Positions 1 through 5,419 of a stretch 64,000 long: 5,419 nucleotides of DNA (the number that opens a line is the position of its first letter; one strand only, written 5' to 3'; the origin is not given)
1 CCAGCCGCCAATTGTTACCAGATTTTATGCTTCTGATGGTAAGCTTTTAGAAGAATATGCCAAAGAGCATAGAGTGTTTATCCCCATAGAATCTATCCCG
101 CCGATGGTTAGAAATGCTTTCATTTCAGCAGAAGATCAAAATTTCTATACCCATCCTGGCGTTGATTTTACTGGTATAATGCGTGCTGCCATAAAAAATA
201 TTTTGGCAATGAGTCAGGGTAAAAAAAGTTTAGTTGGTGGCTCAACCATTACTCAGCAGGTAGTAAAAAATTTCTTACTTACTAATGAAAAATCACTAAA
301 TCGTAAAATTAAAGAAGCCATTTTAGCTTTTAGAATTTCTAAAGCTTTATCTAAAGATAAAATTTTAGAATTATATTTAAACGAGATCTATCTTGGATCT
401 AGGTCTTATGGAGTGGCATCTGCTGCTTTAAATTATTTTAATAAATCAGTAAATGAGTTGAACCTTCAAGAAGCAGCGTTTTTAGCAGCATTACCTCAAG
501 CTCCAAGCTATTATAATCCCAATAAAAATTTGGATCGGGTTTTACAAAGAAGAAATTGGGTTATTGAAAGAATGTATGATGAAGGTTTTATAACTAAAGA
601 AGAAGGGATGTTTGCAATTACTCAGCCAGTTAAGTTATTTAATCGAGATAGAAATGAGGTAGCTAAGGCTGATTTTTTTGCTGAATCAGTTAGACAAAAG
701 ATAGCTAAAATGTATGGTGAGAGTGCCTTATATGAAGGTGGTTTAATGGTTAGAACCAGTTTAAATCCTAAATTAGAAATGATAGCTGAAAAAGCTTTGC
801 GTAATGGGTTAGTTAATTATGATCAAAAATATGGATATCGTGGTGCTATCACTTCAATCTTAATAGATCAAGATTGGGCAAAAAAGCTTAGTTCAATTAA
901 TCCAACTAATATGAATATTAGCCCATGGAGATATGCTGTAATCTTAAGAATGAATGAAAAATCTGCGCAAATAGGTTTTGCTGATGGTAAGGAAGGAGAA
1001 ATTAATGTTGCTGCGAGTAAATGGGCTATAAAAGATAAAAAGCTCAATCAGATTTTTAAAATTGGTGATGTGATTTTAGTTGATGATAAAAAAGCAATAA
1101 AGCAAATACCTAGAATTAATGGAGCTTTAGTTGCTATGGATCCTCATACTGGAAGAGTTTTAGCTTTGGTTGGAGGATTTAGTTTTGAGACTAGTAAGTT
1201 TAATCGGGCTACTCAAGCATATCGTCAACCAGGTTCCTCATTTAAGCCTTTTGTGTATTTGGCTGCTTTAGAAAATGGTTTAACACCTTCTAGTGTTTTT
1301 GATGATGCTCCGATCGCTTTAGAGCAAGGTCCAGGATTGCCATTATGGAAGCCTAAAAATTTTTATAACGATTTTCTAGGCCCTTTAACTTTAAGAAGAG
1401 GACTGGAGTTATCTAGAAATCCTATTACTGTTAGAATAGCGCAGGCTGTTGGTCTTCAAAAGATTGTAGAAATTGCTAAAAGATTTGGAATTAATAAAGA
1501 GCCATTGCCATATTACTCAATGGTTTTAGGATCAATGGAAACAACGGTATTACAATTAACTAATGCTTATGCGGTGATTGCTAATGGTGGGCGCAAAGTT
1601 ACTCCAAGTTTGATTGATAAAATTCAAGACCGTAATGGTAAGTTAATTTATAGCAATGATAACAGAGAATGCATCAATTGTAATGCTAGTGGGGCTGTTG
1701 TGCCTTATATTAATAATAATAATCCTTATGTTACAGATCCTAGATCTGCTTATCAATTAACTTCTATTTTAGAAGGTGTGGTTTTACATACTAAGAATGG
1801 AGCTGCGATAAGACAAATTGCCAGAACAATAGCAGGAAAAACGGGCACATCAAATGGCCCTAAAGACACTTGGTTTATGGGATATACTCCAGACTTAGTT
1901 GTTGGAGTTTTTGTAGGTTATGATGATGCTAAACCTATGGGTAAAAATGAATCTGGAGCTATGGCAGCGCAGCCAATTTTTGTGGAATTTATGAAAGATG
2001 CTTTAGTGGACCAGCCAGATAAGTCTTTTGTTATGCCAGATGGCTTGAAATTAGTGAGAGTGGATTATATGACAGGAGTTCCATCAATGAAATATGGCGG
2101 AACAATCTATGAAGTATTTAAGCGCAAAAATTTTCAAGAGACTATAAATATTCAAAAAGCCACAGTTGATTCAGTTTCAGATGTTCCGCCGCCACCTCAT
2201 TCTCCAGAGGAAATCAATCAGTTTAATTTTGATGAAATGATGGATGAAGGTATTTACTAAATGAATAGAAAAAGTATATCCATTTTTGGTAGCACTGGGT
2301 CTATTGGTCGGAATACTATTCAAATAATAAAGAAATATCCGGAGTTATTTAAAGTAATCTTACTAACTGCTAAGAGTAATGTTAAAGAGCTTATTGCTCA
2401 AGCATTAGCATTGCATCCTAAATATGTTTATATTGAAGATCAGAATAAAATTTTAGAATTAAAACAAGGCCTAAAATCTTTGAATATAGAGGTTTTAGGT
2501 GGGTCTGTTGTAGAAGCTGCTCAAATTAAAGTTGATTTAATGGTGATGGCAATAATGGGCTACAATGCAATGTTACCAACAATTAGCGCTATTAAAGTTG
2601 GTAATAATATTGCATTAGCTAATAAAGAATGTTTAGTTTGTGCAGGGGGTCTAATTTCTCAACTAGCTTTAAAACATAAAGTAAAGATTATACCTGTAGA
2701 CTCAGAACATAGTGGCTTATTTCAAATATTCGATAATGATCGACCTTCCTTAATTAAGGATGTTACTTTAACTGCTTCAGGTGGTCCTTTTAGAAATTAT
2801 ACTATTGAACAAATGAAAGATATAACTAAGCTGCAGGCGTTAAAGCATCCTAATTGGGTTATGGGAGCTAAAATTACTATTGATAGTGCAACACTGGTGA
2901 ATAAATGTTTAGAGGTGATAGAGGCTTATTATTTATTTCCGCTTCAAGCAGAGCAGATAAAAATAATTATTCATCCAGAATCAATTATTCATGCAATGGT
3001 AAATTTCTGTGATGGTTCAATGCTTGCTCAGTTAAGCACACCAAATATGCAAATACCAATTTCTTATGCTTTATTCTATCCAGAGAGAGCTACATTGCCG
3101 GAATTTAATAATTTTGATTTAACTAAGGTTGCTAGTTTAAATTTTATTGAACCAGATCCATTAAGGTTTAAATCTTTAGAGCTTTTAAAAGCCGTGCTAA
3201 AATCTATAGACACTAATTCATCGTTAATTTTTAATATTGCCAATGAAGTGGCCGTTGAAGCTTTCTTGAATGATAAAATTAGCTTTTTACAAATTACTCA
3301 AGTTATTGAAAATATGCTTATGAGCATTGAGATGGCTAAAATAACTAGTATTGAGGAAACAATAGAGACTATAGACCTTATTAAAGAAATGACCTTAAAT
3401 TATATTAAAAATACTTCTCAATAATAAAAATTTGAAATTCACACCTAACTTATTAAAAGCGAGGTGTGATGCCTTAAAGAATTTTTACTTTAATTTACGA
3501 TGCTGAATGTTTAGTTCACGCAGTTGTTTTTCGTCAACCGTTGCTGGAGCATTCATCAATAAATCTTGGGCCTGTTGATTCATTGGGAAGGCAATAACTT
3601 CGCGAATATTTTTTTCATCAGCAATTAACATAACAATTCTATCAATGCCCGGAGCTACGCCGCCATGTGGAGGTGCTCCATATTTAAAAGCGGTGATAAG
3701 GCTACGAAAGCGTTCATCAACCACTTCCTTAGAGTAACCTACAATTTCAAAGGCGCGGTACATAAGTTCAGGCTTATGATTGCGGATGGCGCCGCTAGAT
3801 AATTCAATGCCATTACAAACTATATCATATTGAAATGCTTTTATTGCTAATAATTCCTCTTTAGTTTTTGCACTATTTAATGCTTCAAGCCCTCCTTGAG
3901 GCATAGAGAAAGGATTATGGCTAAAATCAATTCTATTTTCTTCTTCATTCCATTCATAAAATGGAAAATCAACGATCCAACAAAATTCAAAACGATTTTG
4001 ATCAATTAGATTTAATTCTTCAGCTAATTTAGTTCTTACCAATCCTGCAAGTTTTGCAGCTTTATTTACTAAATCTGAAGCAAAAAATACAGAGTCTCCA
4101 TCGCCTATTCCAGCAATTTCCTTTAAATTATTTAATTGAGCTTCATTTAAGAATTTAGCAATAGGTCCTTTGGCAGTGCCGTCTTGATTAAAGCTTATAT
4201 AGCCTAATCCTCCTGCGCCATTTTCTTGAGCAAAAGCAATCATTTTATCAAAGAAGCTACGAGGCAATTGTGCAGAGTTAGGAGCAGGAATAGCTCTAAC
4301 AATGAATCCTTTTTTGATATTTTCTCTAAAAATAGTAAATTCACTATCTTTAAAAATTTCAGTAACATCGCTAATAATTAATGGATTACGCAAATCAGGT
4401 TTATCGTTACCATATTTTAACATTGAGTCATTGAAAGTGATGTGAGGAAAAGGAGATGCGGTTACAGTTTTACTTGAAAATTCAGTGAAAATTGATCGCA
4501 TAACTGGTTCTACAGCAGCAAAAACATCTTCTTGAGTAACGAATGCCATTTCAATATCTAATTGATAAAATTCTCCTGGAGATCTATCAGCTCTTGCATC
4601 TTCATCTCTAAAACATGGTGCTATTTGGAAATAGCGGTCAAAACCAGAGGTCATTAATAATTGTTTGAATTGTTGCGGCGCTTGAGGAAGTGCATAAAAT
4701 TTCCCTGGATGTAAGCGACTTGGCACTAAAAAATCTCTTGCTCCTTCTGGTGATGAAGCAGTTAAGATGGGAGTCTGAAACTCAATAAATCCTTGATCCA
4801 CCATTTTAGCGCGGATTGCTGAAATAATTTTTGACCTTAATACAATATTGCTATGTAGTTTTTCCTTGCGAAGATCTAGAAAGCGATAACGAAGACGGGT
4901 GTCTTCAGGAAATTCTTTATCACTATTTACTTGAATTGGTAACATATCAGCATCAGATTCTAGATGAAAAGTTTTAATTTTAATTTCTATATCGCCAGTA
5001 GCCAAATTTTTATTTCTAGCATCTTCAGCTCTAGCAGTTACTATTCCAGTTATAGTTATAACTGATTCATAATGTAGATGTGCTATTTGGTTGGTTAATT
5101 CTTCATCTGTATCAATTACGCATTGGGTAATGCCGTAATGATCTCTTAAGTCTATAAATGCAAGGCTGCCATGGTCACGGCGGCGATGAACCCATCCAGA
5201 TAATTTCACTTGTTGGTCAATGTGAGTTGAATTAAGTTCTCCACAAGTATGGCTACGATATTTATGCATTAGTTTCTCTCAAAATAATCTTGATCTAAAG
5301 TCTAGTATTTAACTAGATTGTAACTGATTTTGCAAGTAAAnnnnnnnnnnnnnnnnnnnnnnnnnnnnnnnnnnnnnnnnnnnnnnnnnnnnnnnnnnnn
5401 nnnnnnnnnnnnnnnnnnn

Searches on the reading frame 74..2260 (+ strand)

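Call 16: search_protein_families(library=pfam, proteins=[window:74-2260:+], max_evalue=0.0001)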
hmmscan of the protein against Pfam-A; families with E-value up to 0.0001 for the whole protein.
window:74-2260:+ (728 aa): 3 families
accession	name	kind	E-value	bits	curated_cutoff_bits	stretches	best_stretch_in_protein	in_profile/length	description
PF00912.28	Transgly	-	1.3e-62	210.8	27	1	3-167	17-177/178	Transglycosylase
PF00905.27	Transpeptidase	-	1.1e-36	127.1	22.1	1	350-640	1-298/299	Penicillin binding protein transpeptidase domain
PF17092.11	PCB_OB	-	1.1e-14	55.6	27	1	255-348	1-111/111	Penicillin-binding protein OB-like domain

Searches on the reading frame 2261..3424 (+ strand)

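Call 16: search_protein_families(library=pfam, proteins=[window:2261-3424:+], max_evalue=0.0001)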
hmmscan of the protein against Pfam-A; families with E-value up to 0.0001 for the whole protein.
window:2261-3424:+ (387 aa): 3 families
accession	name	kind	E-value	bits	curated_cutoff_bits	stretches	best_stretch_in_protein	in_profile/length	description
PF08436.17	DXP_redisom_C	-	1.5e-36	124.8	26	1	143-226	1-84/84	1-deoxy-D-xylulose 5-phosphate reductoisomerase C-terminal domain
PF02670.22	DXP_reductoisom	-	5.4e-34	118.1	21.7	1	6-129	1-129/129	1-deoxy-D-xylulose 5-phosphate reductoisomerase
PF13288.12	DXPR_C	-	6.9e-30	104.1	27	1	258-371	1-109/115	DXP reductoisomerase C-terminal domain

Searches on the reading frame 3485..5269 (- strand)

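Call 16: search_protein_families(library=pfam, proteins=[window:3485-5269:-], max_evalue=0.0001)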
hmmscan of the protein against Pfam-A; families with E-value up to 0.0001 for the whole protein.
window:3485-5269:- (594 aa): 3 families
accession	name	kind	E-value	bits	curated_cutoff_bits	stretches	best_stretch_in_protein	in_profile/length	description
PF00152.25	tRNA-synt_2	-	6e-110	367.6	25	1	122-565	2-308/308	tRNA synthetases class II (D, K and N)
PF02938.19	GAD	-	1.7e-19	70.2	23.4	1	314-406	1-93/95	GAD domain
PF01336.31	tRNA_anti-codon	-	6.6e-15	55.3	27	1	21-101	1-72/75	OB-fold nucleic acid binding domain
